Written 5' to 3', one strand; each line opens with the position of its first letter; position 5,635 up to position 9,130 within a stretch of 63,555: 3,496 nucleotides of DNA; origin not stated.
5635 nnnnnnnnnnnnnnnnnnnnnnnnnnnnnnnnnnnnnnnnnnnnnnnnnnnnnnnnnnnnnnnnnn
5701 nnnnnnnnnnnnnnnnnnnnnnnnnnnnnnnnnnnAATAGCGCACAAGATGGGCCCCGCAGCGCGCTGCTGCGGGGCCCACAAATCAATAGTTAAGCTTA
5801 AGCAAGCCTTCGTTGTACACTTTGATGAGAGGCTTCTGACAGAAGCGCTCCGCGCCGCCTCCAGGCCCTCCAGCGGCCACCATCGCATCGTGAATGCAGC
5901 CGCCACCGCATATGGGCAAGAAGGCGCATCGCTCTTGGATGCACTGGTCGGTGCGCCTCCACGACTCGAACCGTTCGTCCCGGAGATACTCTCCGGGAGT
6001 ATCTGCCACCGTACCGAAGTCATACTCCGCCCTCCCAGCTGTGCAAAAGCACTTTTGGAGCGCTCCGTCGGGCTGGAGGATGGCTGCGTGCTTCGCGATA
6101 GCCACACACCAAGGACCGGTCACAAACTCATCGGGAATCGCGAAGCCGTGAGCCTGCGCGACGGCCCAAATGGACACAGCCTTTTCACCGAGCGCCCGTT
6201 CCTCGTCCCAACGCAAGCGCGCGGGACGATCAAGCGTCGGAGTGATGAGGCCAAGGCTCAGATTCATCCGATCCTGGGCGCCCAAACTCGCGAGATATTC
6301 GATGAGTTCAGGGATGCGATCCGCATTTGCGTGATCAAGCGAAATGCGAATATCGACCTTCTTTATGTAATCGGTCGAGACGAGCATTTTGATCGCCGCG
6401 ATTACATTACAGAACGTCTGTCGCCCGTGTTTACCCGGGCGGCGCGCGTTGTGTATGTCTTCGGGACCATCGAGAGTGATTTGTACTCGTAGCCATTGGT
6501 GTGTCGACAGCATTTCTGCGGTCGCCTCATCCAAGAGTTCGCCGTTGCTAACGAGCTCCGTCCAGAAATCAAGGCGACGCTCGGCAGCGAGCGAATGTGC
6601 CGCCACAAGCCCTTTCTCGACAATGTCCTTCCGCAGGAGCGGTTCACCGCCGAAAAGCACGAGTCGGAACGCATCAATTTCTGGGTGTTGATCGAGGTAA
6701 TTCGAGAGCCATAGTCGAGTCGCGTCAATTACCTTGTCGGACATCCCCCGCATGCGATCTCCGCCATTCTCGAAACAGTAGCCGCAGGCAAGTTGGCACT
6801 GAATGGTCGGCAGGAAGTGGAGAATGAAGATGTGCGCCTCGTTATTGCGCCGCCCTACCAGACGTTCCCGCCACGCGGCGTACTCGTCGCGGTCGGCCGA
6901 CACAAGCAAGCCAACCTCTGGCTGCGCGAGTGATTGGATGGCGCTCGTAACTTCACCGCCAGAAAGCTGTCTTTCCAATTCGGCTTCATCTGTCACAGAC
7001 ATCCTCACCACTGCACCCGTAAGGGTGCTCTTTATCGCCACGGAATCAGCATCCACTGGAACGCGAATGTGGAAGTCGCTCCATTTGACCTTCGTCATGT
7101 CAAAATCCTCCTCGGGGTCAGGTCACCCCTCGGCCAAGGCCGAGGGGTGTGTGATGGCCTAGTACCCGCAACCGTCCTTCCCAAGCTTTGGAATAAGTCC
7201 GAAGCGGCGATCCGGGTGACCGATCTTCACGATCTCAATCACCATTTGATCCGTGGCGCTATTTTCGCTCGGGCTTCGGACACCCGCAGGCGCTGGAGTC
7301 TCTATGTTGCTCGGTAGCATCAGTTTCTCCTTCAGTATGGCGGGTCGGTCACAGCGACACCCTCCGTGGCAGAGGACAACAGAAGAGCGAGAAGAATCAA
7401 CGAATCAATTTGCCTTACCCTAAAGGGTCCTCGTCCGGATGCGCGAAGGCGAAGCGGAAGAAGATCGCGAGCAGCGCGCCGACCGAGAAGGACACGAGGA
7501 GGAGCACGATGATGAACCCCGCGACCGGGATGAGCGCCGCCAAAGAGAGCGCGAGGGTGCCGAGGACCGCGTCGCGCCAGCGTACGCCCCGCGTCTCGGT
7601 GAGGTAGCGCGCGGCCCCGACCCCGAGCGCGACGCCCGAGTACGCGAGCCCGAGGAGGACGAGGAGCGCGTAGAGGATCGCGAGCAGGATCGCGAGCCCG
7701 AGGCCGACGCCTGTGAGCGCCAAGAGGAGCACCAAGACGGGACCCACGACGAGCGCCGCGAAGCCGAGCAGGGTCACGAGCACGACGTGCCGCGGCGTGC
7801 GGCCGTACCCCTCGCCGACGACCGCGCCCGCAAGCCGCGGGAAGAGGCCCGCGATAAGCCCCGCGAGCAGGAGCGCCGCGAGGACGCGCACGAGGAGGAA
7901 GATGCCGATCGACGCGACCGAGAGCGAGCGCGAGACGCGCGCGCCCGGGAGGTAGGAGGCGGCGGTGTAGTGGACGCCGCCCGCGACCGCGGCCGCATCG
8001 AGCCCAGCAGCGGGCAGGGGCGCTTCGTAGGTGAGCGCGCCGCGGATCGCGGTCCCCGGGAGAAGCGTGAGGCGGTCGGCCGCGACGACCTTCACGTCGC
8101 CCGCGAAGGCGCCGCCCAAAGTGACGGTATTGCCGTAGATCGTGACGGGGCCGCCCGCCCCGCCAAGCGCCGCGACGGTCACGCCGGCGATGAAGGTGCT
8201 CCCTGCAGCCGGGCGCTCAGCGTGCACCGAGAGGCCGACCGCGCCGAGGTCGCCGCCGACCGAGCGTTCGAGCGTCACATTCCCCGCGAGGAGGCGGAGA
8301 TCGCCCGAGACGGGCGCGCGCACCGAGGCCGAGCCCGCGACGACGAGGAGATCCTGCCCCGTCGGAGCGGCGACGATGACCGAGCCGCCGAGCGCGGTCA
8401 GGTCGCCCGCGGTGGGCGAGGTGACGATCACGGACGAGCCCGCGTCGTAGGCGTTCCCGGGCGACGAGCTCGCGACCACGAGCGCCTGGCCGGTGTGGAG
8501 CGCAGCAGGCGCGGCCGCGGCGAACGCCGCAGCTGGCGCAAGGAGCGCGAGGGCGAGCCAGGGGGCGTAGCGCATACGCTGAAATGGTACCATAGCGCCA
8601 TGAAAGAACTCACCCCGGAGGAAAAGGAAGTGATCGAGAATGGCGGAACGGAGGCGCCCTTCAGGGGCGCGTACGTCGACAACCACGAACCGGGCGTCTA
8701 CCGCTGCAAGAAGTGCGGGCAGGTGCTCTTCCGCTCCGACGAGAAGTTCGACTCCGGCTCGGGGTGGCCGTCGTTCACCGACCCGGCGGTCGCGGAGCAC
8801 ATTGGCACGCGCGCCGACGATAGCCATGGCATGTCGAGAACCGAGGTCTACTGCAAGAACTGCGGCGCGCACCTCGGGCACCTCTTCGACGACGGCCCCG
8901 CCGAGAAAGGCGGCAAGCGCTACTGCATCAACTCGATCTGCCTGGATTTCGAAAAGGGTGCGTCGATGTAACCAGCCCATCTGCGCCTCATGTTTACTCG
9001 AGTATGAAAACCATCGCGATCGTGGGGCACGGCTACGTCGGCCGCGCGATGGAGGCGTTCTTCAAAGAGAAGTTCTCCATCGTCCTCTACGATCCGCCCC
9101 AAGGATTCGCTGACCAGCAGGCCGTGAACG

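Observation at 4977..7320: Compact RiPP-like cassette: 53-aa precursor, hairpin, radical SAM/SPASM enzyme, hairpin, HExxH peptidase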

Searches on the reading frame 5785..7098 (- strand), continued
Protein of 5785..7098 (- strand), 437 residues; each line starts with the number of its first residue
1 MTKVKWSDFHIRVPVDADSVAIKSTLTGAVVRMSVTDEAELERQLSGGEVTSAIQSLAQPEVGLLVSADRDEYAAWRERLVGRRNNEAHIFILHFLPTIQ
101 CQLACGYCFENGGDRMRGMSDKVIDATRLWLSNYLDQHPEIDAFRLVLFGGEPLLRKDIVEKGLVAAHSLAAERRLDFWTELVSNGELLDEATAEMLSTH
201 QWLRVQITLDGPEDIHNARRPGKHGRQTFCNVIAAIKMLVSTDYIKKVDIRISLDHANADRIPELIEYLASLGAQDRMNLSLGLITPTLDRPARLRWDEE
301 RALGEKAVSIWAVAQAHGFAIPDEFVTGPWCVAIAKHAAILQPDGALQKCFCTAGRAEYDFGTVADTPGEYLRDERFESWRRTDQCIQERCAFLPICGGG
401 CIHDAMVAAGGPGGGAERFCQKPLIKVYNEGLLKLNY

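Call 51: find_encoding_contigs(protein=P0002, flank=3000, max_places=3)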
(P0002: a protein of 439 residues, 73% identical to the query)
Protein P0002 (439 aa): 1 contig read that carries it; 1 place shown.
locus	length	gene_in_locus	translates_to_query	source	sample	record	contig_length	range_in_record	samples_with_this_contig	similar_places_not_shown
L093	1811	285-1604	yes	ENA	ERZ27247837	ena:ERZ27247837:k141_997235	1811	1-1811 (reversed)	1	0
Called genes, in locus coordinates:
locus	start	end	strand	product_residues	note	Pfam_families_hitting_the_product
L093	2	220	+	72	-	?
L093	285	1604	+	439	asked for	PF04055:Radical_SAM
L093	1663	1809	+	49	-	?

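Call 57: find_encoding_contigs(protein=P0038, flank=4000, max_places=1)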
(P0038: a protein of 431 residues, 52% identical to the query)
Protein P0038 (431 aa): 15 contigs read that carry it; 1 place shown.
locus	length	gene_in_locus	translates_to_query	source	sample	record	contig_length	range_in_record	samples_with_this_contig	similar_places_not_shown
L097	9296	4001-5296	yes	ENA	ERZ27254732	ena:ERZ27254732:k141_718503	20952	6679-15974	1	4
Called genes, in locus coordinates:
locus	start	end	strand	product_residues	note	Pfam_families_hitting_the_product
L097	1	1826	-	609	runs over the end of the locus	PF00009:GTP_EFTU, PF01926:MMR_HSR1 (weak), PF03144:GTP_EFTU_D2, PF22042:EF-G_D2 (weak), PF00679:EFG_C, PF21018:BipA_C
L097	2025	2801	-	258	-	PF01061:ABC2_membrane, PF12698:ABC2_membrane_3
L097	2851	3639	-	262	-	PF00005:ABC_tran, PF13304:AAA_21 (faint)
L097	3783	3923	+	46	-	-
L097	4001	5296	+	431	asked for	PF04055:Radical_SAM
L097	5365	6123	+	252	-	-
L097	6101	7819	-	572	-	PF02518:HATPase_c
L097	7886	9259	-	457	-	PF02518:HATPase_c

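Call 58: find_encoding_contigs(protein=P0039, flank=4000, max_places=1)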
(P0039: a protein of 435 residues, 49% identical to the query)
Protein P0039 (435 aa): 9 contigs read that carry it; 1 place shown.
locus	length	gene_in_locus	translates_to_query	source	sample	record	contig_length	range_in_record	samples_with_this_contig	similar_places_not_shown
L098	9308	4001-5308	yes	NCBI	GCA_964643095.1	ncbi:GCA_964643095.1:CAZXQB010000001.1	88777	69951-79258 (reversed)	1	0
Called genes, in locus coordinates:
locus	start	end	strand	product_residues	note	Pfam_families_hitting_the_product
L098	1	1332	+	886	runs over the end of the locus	-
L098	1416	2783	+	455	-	PF21760:SecD_1st, PF22599:SecDF_P1_head, PF03176:MMPL, PF02355:SecD_SecF_C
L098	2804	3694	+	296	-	PF07549:Sec_GG, PF02355:SecD_SecF_C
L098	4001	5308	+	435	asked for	PF04055:Radical_SAM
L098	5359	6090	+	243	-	-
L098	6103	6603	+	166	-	-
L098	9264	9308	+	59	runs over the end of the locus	-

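Call 59: find_encoding_contigs(protein=P0108, flank=4000, max_places=1)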
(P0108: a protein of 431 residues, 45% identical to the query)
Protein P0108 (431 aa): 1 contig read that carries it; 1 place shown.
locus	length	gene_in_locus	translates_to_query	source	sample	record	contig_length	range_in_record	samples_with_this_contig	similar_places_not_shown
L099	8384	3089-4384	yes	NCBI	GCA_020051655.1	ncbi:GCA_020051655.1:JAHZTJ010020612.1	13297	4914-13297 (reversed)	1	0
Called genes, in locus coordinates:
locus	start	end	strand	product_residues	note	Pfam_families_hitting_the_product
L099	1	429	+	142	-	?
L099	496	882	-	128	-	-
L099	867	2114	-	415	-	PF00303:Thymidylat_synt, PF02353:CMAS, PF03141:Methyltransf_29, PF01209:Ubie_methyltran, PF13847:Methyltransf_31, PF08241:Methyltransf_11, PF08242:Methyltransf_12 (weak), PF13649:Methyltransf_25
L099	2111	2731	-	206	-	-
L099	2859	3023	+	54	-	-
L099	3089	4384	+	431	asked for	PF04055:Radical_SAM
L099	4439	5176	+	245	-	-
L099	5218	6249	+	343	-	PF02016:Peptidase_S66, PF17676:Peptidase_S66C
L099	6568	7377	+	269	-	PF00892:EamA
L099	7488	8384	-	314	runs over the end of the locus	PF00892:EamA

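Call 63: search_protein_families(library=pfam, alignment_id=A2, max_evalue=1)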
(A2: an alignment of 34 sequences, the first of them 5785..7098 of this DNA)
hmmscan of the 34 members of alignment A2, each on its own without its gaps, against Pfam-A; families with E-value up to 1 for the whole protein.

A. member 1, window:5785-7098:- (437 aa): 3 families
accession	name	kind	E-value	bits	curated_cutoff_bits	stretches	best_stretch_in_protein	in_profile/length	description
PF04055.27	Radical_SAM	-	3e-12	47.4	29.5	1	97-269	3-166/166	Radical SAM superfamily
PF13353.11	Fer4_12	-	0.0042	17.8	22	1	100-212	14-116/137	4Fe-4S single cluster domain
PF00755.25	Carn_acyltransf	-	0.37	9.7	22.3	1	37-88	189-244/574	Choline/Carnitine o-acyltransferase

B. families by the number of members that match (of 34 scanned): 18 families
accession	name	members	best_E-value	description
PF04055.27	Radical_SAM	34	8e-17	Radical SAM superfamily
PF13353.11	Fer4_12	32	6.9e-08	4Fe-4S single cluster domain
PF24613.1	EGF_Hmr-1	9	0.015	Cadherin-related hmr-1, EGF domain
PF25697.1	EBNA2_N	2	0.033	EBNA-2 N-terminal dimerization domain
PF13186.11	SPASM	1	0.001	Iron-sulfur cluster-binding domain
PF21021.3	FAF1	1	0.0076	Fas-associated factor 1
PF01261.30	AP_endonuc_2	1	0.054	Xylose isomerase-like TIM barrel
PF25265.1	USP32_N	1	0.067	USP32 N-terminal domain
PF13643.11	DUF4145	1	0.079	Domain of unknown function (DUF4145)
PF20687.2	CsoSCA_N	1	0.1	Carboxysome Shell Carbonic Anhydrase, N-terminal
PF05941.18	Chordopox_A20R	1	0.14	Chordopoxvirus A20R protein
PF00874.25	PRD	1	0.16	PRD domain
PF13714.12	PEP_mutase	1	0.18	Phosphoenolpyruvate phosphomutase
PF00790.25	VHS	1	0.18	VHS domain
PF04304.18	DUF454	1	0.19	Protein of unknown function (DUF454)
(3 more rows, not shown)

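Call 70: find_encoding_contigs(protein=P0117, flank=1500, max_places=1)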
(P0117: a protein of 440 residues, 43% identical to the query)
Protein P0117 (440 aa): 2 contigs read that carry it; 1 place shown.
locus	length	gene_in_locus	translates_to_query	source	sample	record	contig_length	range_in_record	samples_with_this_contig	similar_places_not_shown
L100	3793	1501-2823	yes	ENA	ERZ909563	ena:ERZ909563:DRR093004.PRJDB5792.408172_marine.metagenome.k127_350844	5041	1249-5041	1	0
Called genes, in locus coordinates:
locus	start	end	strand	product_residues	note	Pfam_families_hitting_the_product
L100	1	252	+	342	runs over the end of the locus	PF04055:Radical_SAM, PF13186:SPASM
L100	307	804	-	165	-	PF03848:TehB (weak), PF13489:Methyltransf_23, PF13847:Methyltransf_31, PF08241:Methyltransf_11, PF08242:Methyltransf_12, PF13649:Methyltransf_25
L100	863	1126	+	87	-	-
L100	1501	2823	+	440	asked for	PF04055:Radical_SAM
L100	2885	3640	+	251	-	-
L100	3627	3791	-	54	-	?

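Call 71: find_encoding_contigs(protein=P0120, flank=1500, max_places=1)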
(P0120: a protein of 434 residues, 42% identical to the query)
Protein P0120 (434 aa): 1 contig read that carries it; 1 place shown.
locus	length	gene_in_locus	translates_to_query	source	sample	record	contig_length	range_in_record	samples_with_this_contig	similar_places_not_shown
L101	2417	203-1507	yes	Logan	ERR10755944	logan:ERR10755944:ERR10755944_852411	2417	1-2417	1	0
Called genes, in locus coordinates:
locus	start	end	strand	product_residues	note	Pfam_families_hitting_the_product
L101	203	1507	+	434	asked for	PF04055:Radical_SAM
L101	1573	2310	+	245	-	-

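Call 72: find_encoding_contigs(protein=P0103, flank=1500, max_places=1)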
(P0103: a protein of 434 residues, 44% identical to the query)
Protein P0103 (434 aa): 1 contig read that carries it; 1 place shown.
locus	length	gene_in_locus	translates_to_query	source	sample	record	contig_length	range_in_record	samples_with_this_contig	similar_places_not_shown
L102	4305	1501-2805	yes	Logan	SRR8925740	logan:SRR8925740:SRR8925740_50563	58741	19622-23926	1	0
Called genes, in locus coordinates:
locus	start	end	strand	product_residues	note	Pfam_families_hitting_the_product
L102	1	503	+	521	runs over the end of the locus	PF00005:ABC_tran, PF00006:ATP-synt_ab (faint), PF02463:SMC_N (faint), PF03193:RsgA_GTPase (faint), PF13555:AAA_29 (faint), PF25199:nSTAND_NTPase5 (faint), PF02492:cobW (faint), PF00005:ABC_tran, +4 more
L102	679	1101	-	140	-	-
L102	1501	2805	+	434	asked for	PF04055:Radical_SAM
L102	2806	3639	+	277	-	-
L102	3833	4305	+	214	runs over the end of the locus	PF01966:HD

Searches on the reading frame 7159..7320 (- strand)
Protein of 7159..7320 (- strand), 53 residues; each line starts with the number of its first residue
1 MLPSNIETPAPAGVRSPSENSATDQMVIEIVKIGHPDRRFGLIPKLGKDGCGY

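Call 3: search_protein_families(library=pfam, proteins=[window:7159-7320:-], max_evalue=0.1)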
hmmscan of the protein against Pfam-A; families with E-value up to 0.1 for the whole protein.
window:7159-7320:- (53 aa): 0 families

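Call 4: search_protein_families(library=ncbifam, proteins=[window:7159-7320:-], max_evalue=0.1)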
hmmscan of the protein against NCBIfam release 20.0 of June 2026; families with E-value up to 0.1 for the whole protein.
window:7159-7320:- (53 aa): 0 families

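Call 33: find_homologous_proteins(query=window:7159-7320:-, max_evalue=10)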
Query window:7159-7320:- (53 aa): 1 proteins with E <= 10 among 1 candidates.
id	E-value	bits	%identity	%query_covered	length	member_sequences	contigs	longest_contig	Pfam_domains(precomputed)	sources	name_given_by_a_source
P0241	1.1e-12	65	65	89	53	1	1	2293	-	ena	-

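Call 48: search_protein_representatives(alignment_id=A3)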
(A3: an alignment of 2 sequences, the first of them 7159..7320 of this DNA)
Query: 2 sequences, 54 profile positions. Proteins with E-value up to 0.001 (for the whole library): 11; up to 1e-10: 2; up to 1e-30: 1. The best 11 are listed.
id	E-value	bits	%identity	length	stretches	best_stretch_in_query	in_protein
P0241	1.3e-32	127.9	-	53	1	1-54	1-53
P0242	2.1e-13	66.3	-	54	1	8-54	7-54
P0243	4.9e-09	52.4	-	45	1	18-54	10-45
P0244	1.6e-06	44.4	-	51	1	26-54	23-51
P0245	1.3e-05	41.4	-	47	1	29-54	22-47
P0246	2.0e-05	40.8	-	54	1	1-54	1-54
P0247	8.4e-05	38.8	-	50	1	25-54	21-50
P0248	1.2e-04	38.3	-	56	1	9-54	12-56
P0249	3.9e-04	36.7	-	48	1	26-54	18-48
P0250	5.8e-04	36.1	-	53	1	15-54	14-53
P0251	7.1e-04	35.8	-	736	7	24-49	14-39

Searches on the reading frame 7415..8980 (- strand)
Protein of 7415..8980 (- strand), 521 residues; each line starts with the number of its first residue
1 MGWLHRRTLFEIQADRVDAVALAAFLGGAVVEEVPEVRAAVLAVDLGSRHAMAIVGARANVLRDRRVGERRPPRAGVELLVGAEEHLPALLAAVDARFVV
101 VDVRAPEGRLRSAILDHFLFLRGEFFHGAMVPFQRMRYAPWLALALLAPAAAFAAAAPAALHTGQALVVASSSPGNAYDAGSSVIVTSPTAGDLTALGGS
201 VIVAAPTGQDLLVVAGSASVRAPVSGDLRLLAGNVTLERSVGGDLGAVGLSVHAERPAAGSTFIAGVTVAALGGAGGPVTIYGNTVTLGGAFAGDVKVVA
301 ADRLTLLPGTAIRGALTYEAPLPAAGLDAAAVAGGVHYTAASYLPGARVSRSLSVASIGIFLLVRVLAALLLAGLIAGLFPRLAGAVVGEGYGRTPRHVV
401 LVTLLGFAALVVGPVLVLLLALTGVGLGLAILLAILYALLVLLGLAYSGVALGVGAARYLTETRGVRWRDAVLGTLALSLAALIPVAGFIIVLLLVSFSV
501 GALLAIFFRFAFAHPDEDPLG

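Call 3: search_protein_families(library=pfam, proteins=[window:7415-8980:-], max_evalue=0.1)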
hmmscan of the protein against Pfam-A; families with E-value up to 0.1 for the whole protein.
window:7415-8980:- (521 aa): 1 family
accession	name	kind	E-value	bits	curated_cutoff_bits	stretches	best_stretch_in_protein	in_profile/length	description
PF22148.1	Fervidolysin_NPro-like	-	0.074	13.9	21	0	15-53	27-67/81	Fervidolysin N-terminal prodomain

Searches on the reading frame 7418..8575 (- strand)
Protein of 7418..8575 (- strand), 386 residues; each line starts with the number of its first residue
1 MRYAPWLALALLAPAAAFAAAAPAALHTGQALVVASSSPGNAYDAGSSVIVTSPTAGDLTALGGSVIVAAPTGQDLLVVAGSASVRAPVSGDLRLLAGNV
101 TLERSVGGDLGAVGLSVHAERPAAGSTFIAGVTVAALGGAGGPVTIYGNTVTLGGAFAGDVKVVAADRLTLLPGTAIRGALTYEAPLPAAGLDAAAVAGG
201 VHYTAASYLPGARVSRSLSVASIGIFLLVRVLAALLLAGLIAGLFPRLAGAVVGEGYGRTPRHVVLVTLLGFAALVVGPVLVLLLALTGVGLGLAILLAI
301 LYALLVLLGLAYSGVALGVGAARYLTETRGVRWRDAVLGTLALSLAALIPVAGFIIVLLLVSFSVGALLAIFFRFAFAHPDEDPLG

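Call 69: search_protein_families(library=pfam, proteins=[window:7418-8575:-], max_evalue=0.1)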
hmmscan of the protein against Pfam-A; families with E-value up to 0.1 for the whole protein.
seq(386 aa): 0 families
